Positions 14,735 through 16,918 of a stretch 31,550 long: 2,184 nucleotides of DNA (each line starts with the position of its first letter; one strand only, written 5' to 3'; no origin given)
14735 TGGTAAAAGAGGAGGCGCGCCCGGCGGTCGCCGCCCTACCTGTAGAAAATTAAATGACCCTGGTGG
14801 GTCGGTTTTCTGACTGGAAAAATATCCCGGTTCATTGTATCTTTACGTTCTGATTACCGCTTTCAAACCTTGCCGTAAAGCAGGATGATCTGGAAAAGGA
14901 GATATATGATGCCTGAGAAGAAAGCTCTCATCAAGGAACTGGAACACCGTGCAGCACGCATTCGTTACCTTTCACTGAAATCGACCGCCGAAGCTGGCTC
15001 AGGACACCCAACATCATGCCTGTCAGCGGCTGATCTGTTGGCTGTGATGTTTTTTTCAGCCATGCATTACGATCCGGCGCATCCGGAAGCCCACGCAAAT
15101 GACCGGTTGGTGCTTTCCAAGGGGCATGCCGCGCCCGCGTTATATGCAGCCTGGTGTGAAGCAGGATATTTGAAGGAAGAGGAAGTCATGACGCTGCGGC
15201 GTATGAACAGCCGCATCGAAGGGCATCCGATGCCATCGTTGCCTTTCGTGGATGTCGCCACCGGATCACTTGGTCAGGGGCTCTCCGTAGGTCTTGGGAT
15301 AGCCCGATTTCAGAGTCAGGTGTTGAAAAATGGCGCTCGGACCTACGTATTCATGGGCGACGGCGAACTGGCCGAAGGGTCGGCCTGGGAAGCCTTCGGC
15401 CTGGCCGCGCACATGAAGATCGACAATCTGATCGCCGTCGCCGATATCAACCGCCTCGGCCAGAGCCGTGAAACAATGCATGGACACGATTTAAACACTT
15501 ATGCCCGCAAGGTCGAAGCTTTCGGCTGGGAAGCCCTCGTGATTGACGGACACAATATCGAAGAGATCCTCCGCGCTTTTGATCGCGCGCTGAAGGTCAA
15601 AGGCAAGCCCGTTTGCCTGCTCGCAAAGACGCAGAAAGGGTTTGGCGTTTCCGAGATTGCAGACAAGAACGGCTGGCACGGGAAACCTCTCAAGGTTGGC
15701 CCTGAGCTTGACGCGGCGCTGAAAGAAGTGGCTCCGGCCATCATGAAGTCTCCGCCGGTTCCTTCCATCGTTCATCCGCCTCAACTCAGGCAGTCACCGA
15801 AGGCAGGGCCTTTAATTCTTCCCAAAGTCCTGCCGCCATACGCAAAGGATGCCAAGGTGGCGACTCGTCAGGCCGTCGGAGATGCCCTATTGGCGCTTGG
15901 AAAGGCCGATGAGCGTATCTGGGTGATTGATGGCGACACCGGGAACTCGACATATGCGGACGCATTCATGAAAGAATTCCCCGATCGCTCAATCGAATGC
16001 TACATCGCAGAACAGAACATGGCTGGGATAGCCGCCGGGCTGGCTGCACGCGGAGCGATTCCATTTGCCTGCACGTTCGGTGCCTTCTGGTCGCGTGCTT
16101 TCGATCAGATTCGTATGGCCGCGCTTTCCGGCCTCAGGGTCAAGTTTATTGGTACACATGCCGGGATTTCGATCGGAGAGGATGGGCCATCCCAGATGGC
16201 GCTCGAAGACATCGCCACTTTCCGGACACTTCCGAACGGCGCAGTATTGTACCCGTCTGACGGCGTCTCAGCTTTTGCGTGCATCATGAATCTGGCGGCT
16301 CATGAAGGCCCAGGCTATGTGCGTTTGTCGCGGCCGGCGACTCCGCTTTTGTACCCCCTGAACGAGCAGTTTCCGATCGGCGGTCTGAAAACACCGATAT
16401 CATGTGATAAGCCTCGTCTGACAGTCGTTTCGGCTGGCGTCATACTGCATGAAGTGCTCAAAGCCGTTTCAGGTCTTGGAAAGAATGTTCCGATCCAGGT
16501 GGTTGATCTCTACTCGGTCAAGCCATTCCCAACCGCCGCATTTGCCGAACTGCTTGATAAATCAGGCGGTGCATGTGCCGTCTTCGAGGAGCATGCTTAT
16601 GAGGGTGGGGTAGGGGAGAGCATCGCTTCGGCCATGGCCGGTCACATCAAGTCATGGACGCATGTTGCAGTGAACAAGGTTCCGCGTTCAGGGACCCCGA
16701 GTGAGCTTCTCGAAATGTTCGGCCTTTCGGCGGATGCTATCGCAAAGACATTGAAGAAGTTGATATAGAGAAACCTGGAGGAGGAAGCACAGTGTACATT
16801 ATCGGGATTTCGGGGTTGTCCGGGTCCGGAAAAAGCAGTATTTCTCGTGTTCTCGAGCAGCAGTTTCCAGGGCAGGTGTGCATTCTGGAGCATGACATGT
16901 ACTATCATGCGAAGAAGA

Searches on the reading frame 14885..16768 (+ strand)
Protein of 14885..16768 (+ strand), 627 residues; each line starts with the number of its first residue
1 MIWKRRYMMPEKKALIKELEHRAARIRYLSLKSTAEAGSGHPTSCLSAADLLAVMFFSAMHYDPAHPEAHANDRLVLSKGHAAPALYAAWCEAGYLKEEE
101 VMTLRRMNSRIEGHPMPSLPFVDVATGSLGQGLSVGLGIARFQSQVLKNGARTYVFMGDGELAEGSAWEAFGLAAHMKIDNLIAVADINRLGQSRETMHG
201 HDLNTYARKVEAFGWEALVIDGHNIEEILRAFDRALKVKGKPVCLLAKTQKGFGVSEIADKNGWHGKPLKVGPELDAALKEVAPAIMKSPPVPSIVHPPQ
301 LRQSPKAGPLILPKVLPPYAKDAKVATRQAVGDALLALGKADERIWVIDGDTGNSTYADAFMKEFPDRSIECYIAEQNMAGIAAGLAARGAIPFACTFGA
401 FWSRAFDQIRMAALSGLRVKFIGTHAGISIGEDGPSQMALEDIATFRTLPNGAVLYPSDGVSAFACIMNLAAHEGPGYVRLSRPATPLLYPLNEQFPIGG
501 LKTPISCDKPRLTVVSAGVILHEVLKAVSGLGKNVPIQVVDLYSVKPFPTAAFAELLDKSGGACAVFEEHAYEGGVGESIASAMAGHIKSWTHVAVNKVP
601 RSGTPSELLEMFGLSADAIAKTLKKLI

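Call 15: search_protein_families(library=pfam, proteins=[window:14885-16768:+], max_evalue=0.001)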
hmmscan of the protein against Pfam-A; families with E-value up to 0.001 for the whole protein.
window:14885-16768:+ (627 aa): 5 families
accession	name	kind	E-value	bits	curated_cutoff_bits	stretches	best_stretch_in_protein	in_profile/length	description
PF00456.26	Transketolase_N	-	1e-46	159.9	22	1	23-270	6-264/334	Transketolase, thiamine diphosphate binding domain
PF02779.29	Transket_pyr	-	1.3e-45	155.6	27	1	324-486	2-172/174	Transketolase, pyrimidine binding domain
PF02780.25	Transketolase_C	-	7.2e-18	65.1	25.9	1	502-619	2-124/124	Transketolase, C-terminal domain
PF13292.11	DXP_synthase_N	-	4.3e-06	26.6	21.2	1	17-187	16-170/274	1-deoxy-D-xylulose-5-phosphate synthase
PF00676.26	E1_dh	-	1.2e-05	24.8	22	1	128-235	102-207/300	Dehydrogenase E1 component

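Call 26: find_homologous_proteins(query=window:14885-16768:+, max_evalue=1e-50)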
Query window:14885-16768:+ (627 aa): 8000 proteins with E <= 1e-50 among 8000 candidates; the best 120 are listed.
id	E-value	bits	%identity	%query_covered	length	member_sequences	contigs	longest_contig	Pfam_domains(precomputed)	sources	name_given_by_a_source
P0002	0.0e+0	1400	100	99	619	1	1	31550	PF13292.12,PF00676.26,PF02780.26,PF02779.30,PF00456.27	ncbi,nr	ncbi:MAG: transketolase [Candidatus Riflebacteria bacterium]|nr:transketolase [Candidatus Riflebacte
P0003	0.0e+0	1224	85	99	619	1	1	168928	PF13292.12,PF00676.26,PF02780.26,PF02779.30,PF00456.27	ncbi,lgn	ncbi:MAG: transketolase [Candidatus Ozemobacteraceae bacterium]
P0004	0.0e+0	1133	79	99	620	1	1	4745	PF13292.12,PF00676.26,PF02780.26,PF02779.30,PF00456.27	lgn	-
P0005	6.3e-297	1004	71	99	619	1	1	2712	PF13292.12,PF00676.26,PF02780.26,PF02779.30,PF00456.27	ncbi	-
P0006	1.4e-294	997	71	98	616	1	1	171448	PF00676.26,PF02780.26,PF02779.30,PF00456.27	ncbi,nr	ncbi:MAG: transketolase [Candidatus Riflebacteria bacterium]|nr:transketolase [Candidatus Riflebacte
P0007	9.4e-294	994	71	99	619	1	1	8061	PF13292.12,PF00676.26,PF02780.26,PF02779.30,PF00456.27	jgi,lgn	jgi:transketolase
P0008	2.1e-292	989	71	99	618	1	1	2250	PF02780.26,PF02779.30,PF00456.27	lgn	-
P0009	6.8e-292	988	69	99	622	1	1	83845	PF13292.12,PF02780.26,PF02779.30,PF00456.27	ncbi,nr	ncbi:MAG: transketolase [Candidatus Riflebacteria bacterium]|nr:transketolase [Candidatus Riflebacte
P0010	1.6e-290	983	70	99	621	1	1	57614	PF00676.26,PF02780.26,PF02779.30,PF00456.27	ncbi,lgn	-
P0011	3.9e-289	979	71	98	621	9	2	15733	PF00676.26,PF02780.26,PF02779.30,PF00456.27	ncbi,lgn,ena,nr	ncbi:MAG: Transketolase 2 [bacterium ADurb.Bin374]|nr:MAG: Transketolase 2 [bacterium ADurb.Bin374]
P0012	1.2e-288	977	68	99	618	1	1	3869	PF13292.12,PF00676.26,PF02780.26,PF02779.30,PF00456.27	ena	-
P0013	1.9e-288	976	70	99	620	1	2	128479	PF13292.12,PF00676.26,PF02780.26,PF02779.30,PF00456.27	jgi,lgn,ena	-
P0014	4.3e-288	975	69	99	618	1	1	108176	PF00676.26,PF02780.26,PF02779.30,PF00456.27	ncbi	-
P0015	6.8e-287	971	70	99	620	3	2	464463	PF00676.26,PF02780.26,PF02779.30,PF00456.27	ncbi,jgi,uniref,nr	ncbi:MAG: Transketolase [Candidatus Ozemobacter sibiricus]|jgi:transketolase|uniref:Transketolase n=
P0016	1.2e-286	970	70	99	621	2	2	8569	PF00676.26,PF02780.26,PF02779.30,PF00456.27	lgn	-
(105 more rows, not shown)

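Call 28: find_encoding_contigs(protein=P0003, flank=10000, max_places=3)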
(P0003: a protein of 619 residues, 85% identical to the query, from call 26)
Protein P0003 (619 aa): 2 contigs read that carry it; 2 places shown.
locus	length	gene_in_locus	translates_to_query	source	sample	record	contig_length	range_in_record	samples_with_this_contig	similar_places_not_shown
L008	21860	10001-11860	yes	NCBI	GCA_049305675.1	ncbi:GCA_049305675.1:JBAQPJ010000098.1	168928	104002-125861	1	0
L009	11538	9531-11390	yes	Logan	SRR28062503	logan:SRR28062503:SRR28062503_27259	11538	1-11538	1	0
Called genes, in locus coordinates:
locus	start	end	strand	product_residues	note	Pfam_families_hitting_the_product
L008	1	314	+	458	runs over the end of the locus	-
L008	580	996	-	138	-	PF01253:SUI1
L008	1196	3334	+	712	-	PF01432:Peptidase_M3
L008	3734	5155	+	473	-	PF03349:Toluene_X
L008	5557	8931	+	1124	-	PF00072:Response_reg, PF00989:PAS (weak), PF13188:PAS_8 (faint), PF13426:PAS_9 (weak), PF08447:PAS_3, PF00512:HisKA, PF02518:HATPase_c, PF00072:Response_reg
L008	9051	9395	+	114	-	PF01627:Hpt (weak)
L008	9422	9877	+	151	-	PF00072:Response_reg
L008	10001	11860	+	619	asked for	PF00456:Transketolase_N, PF13292:DXP_synthase_N (faint), PF00676:E1_dh, PF02779:Transket_pyr, PF02780:Transketolase_C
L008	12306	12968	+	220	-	PF00485:PRK, PF13238:AAA_18 (weak)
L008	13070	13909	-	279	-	-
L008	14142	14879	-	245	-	PF04002:RadC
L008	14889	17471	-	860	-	PF11978:MVP_shoulder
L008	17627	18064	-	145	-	-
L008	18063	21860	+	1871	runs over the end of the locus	-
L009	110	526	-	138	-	PF01253:SUI1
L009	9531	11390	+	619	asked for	PF00456:Transketolase_N, PF13292:DXP_synthase_N (faint), PF00676:E1_dh, PF02779:Transket_pyr, PF02780:Transketolase_C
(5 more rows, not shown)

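Call 29: find_encoding_contigs(protein=P0004, flank=10000, max_places=3)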
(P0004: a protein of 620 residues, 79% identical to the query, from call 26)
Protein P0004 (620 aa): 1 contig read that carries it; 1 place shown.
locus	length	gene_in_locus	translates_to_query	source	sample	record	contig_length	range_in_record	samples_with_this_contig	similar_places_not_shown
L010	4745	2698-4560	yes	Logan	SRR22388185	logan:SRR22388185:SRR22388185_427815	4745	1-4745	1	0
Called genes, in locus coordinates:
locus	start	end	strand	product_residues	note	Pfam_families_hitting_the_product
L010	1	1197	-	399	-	?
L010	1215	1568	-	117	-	PF01740:STAS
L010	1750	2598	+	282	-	-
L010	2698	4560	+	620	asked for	PF00456:Transketolase_N, PF13292:DXP_synthase_N (faint), PF00676:E1_dh (weak), PF02779:Transket_pyr, PF02780:Transketolase_C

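Call 35: find_encoding_contigs(protein=P0002, flank=1000, max_places=3)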
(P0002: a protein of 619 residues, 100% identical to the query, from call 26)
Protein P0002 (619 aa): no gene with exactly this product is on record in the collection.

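Call 55: find_encoding_contigs(protein=P0006, flank=10000, max_places=1)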
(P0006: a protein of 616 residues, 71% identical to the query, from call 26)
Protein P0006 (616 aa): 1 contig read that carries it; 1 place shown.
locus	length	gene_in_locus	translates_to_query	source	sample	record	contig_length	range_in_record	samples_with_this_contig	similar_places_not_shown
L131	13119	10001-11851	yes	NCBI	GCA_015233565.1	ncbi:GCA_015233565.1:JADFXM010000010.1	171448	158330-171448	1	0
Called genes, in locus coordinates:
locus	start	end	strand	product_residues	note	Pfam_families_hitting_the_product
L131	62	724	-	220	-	PF04012:PspA_IM30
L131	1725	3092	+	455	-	PF01979:Amidohydro_1, PF07969:Amidohydro_3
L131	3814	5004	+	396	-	PF07690:MFS_1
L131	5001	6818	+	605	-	PF01541:GIY-YIG, PF27096:UvrC_M, PF22920:UvrC_RNaseH, PF08459:UvrC_RNaseH_dom, PF14520:HHH_5 (weak)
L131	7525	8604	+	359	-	PF00083:Sugar_tr (faint), PF07690:MFS_1, PF12832:MFS_1_like (faint), PF07690:MFS_1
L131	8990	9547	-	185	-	PF02525:Flavodoxin_2, PF03358:FMN_red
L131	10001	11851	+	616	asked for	PF00456:Transketolase_N, PF00676:E1_dh (weak), PF02779:Transket_pyr, PF02780:Transketolase_C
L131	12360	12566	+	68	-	-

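Call 56: find_encoding_contigs(protein=P0009, flank=10000, max_places=1)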
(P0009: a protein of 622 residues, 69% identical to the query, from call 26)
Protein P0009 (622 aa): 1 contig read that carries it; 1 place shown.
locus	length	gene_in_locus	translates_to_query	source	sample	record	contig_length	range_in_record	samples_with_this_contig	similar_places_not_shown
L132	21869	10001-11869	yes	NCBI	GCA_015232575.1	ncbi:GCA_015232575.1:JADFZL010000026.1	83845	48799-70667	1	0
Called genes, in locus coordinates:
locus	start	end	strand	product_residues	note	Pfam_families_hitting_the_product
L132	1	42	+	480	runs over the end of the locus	-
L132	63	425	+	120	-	PF00072:Response_reg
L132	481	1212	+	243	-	PF04347:FliO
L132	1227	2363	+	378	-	PF04015:DUF362, PF25160:LdpA_Fe-S-bd (faint), PF12838:Fer4_7 (weak), PF13187:Fer4_9 (weak), PF13237:Fer4_10 (weak), PF14697:Fer4_21 (weak), PF12837:Fer4_6 (weak), PF00037:Fer4 (weak), +1 more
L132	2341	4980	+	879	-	PF01624:MutS_I, PF05188:MutS_II, PF05192:MutS_III, PF05190:MutS_IV, PF00488:MutS_V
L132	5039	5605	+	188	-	-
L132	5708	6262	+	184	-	PF04542:Sigma70_r2, PF08281:Sigma70_r4_2, PF04545:Sigma70_r4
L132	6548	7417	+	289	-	-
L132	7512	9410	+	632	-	PF01541:GIY-YIG, PF27096:UvrC_M, PF22920:UvrC_RNaseH, PF08459:UvrC_RNaseH_dom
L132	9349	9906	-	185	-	PF02525:Flavodoxin_2, PF03358:FMN_red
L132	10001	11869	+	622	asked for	PF00456:Transketolase_N, PF13292:DXP_synthase_N (faint), PF02779:Transket_pyr, PF02780:Transketolase_C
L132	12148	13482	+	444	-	PF19864:Radical_SAM_N2 (weak), PF04055:Radical_SAM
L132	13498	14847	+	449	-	PF02310:B12-binding, PF04055:Radical_SAM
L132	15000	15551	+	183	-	PF04542:Sigma70_r2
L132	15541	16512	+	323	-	-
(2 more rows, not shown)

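Call 57: find_encoding_contigs(protein=P0010, flank=10000, max_places=1)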
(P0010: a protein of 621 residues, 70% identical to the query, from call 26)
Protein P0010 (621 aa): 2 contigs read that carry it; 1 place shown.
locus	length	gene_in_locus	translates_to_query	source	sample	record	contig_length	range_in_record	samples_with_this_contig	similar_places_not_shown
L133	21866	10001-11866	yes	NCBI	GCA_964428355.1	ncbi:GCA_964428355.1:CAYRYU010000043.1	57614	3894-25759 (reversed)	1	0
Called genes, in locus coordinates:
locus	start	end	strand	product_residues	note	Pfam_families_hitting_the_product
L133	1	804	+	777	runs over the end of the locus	PF13757:VIT_2 (weak), PF08487:VIT, PF00092:VWA, PF13519:VWA_2, PF13768:VWA_3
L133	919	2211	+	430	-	PF01773:Nucleos_tra2_N, PF07670:Gate, PF07662:Nucleos_tra2_C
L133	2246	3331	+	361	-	PF01926:MMR_HSR1, PF06071:YchF-GTPase_C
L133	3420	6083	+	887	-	PF07228:SpoIIE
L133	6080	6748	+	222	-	PF01209:Ubie_methyltran, PF03848:TehB, PF13489:Methyltransf_23, PF08241:Methyltransf_11, PF08242:Methyltransf_12, PF13649:Methyltransf_25, PF13847:Methyltransf_31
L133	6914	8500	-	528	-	PF11849:DUF3369 (faint), PF13492:GAF_3 (weak), PF01590:GAF, PF13185:GAF_2, PF13492:GAF_3, PF00990:GGDEF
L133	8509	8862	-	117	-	PF01740:STAS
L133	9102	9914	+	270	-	-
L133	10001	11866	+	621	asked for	PF00456:Transketolase_N, PF00676:E1_dh (weak), PF02779:Transket_pyr, PF02780:Transketolase_C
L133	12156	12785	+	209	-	PF00485:PRK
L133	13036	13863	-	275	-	-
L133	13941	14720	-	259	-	PF04002:RadC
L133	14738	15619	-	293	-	PF28239:Npun_R2479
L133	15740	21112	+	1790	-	-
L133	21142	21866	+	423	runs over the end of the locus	-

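Call 58: find_encoding_contigs(protein=P0015, flank=10000, max_places=1)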
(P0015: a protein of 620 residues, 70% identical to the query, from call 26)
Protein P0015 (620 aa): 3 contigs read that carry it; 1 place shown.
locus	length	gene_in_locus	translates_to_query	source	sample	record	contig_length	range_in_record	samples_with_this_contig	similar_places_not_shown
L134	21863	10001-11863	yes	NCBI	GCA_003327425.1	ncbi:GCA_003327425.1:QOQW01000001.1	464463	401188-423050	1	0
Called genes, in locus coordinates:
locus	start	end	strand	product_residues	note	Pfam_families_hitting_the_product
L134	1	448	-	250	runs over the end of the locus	-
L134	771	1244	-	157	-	-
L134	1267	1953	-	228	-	PF00027:cNMP_binding, PF00015:MCPsignal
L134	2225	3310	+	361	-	PF01926:MMR_HSR1, PF06071:YchF-GTPase_C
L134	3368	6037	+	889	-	PF07228:SpoIIE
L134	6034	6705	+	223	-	PF13489:Methyltransf_23, PF02353:CMAS (weak), PF03848:TehB (weak), PF13847:Methyltransf_31, PF08241:Methyltransf_11, PF08242:Methyltransf_12, PF13649:Methyltransf_25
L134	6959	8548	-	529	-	PF11849:DUF3369 (faint), PF01590:GAF (weak), PF13492:GAF_3 (weak), PF01590:GAF, PF13185:GAF_2, PF13492:GAF_3, PF00990:GGDEF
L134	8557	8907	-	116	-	PF01740:STAS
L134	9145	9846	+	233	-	-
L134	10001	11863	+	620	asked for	PF00456:Transketolase_N, PF00676:E1_dh, PF02779:Transket_pyr, PF02780:Transketolase_C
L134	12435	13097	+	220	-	PF00485:PRK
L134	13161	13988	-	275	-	-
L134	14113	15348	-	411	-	PF00989:PAS, PF08448:PAS_4 (weak), PF13188:PAS_8 (faint), PF13596:PAS_10 (weak), PF07228:SpoIIE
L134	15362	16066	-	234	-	PF04002:RadC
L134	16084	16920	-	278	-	PF28239:Npun_R2479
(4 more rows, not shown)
